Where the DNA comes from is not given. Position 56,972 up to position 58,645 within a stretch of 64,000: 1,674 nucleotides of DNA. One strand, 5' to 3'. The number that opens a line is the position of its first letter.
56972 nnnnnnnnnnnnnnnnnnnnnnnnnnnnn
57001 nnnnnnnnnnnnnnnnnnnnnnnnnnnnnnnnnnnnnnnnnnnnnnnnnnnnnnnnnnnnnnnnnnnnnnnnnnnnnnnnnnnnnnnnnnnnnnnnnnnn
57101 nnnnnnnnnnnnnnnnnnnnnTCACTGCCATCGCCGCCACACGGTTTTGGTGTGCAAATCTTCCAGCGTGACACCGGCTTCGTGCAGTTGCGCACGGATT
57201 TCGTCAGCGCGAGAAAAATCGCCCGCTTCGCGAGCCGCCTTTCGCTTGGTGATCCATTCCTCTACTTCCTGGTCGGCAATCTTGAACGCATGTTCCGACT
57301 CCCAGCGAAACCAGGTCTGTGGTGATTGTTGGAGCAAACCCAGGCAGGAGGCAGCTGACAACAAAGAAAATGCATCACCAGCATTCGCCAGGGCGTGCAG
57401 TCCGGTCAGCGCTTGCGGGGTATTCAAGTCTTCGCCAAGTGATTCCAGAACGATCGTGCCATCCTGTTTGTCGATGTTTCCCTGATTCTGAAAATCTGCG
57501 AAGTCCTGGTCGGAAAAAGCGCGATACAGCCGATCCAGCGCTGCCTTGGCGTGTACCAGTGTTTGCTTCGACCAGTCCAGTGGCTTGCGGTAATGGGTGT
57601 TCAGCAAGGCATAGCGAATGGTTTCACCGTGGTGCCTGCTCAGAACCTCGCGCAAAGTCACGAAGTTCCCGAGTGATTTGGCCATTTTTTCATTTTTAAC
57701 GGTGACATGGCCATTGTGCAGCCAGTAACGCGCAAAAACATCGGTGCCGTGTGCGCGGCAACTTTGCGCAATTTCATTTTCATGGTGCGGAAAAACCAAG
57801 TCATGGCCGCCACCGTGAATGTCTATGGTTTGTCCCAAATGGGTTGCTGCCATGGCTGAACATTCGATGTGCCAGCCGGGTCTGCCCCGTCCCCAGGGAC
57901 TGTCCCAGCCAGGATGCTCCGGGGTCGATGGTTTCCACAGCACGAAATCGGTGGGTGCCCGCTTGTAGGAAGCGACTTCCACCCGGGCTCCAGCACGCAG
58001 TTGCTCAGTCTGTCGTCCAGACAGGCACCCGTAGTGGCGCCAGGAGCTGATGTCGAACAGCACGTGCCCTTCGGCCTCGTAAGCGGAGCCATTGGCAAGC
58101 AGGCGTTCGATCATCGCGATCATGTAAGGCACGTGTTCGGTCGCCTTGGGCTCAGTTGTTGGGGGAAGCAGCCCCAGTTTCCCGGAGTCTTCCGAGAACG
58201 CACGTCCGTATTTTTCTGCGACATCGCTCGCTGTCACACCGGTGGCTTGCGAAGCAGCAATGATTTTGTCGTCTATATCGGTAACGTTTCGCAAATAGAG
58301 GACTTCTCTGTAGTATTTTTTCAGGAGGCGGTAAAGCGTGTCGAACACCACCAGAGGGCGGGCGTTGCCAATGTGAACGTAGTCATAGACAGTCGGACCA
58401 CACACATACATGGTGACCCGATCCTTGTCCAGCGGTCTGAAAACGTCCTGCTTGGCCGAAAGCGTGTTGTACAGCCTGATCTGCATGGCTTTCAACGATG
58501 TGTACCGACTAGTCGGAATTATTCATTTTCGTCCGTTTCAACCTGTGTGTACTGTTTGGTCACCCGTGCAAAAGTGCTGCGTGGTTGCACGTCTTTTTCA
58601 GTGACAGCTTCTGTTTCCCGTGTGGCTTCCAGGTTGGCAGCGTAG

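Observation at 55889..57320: Tandem triplication producing three intact yidD genes between cysS and hisI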

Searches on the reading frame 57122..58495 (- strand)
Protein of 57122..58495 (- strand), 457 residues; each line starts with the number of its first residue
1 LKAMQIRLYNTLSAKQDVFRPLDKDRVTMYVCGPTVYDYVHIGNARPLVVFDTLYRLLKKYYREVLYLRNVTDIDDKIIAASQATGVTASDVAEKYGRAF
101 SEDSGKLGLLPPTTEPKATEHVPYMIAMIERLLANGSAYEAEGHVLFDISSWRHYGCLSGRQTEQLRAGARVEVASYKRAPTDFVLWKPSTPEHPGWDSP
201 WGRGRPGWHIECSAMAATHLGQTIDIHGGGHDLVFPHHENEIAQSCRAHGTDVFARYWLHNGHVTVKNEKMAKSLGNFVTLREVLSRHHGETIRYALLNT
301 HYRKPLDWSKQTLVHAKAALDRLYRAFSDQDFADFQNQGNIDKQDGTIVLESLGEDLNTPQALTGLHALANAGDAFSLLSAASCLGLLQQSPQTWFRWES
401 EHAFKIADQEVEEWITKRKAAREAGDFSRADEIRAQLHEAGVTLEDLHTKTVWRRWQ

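Call 7: search_protein_families(library=pfam, proteins=[window:57122-58495:-], max_evalue=0.01)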
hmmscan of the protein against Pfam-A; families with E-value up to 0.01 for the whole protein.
window:57122-58495:- (457 aa): 5 families
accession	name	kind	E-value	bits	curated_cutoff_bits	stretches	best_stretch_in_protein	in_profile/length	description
PF01406.26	tRNA-synt_1e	-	5.9e-121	403.9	27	1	19-317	2-300/301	tRNA synthetases class I (C) catalytic domain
PF09334.17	tRNA-synt_1g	-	7.3e-10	38.6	20.1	1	259-301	316-358/391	tRNA synthetases class I (M)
PF23493.1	CysS_C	-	5.2e-05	23.7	23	1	409-454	6-51/51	Cysteinyl-tRNA ligase anticodon binding domain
PF01921.24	tRNA-synt_1f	-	0.0001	21.8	27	1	267-328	279-340/360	tRNA synthetases class I (K)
PF00133.28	tRNA-synt_1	-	0.00047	19.5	22.7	1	225-308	330-413/414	tRNA synthetases class I (I, L, M and V)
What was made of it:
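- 57122..58495 (-): cysS, full length (cysteine--tRNA ligase). The ORF opens at a TTG at 58495. The relatives' gene calls start at the ATG at 58486. PF01406 E 5.9e-121 (call 7).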

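Call 9: find_related_loci(query=window:57122-58495:-, collection=genome_contigs, flank=5000)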
Query window:57122-58495:- (457 aa) in genome_contigs; peptide patterns used: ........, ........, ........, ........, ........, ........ (x = any residue, [..] = any of these).
600 stretches matched a pattern (row limit reached: there are more); 598 encode a relative of the query (tblastn E <= 1e-3); the best 80 are kept; 80 distinct loci.
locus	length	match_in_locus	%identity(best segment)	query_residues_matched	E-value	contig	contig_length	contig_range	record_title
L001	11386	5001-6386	53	1-455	6e-158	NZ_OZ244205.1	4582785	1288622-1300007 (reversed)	MAG: Nisaea sp. isolate 9597659a-a5f6-4932-a0e9-eeb6e27f2c93 chromosome 1, complete sequence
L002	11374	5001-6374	50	1-455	4e-154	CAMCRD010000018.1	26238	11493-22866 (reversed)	MAG: Candidatus Finniella inopinata isolate MsE-30apr19-54 genome assembly, contig: MsE-30apr19-C2272, whole genome shot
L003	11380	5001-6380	52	2-455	2e-153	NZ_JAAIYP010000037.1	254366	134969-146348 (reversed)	Magnetospirillum aberrantis SpK contig00037_length=254366, whole genome shotgun sequence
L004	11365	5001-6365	50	4-453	7e-153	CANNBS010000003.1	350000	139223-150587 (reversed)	uncultured Marinicella sp. isolate S4E-49.fasta genome assembly, contig: NODE_3, whole genome shotgun sequence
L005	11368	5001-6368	50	4-453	7e-153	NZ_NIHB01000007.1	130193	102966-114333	Marinicella litoralis strain KMM 3900 contig7, whole genome shotgun sequence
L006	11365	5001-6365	50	1-455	4e-152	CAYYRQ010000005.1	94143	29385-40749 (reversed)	MAG TPA_asm: uncultured Alphaproteobacteria bacterium isolate binchicken_co237_95 genome assembly, contig: NODE_184_leng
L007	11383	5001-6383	52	4-454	1e-151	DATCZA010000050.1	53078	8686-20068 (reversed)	MAG TPA_asm: Pseudomonadales bacterium isolate SMAG_U58 k141_672274, whole genome shotgun sequence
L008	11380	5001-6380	50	1-455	5e-151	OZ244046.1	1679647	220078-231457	MAG: Gammaproteobacteria bacterium isolate ff55764a-aadf-4709-b722-887e21b4041b genome assembly, chromosome: 1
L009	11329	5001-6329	52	3-455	7e-149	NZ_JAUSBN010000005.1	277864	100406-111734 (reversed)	MAG: Reyranella sp. isolate E6_metabat.bin.68 E6_k141_355045, whole genome shotgun sequence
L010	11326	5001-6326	53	4-455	5e-148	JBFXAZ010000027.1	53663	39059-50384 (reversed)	MAG: Reyranellaceae bacterium isolate CA_2019_TPBS_34 NODE_3944_length_53663_cov_5.198016_TPBS, whole genome shotgun seq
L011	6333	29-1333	52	5-455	2e-145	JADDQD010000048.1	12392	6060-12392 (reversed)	MAG: Proteobacteria bacterium isolate LB5_4 AB19_LB5_379_length_12532_cov_53, whole genome shotgun sequence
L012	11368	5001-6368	52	4-455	5e-145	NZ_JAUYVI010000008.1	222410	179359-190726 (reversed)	Dongia sedimenti strain R-7 R_7_scaffold8, whole genome shotgun sequence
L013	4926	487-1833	49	6-455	4e-146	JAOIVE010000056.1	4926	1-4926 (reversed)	Rickettsiales bacterium isolate AM-377-L16 AM-377-L16_NODE_56, whole genome shotgun sequence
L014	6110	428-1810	48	1-454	6e-145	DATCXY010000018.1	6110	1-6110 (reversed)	MAG TPA_asm: Solimonas sp. isolate SMAG_U7451 k141_217, whole genome shotgun sequence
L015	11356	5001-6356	52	2-455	5e-144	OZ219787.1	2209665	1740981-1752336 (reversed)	MAG: Alphaproteobacteria bacterium isolate 0756efc7-7660-4069-b8ca-5b69e2da9688 genome assembly, chromosome: 3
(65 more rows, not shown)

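Call 10: find_encoding_contigs(protein=window:57122-58495:-, flank=6000, max_places=10)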
Protein window:57122-58495:- (457 aa): no gene with exactly this product is on record in the collection.

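Call 12: find_encoding_contigs(protein=window:57122-58486:-, flank=6000, max_places=10)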
Protein window:57122-58486:- (454 aa): no gene with exactly this product is on record in the collection.
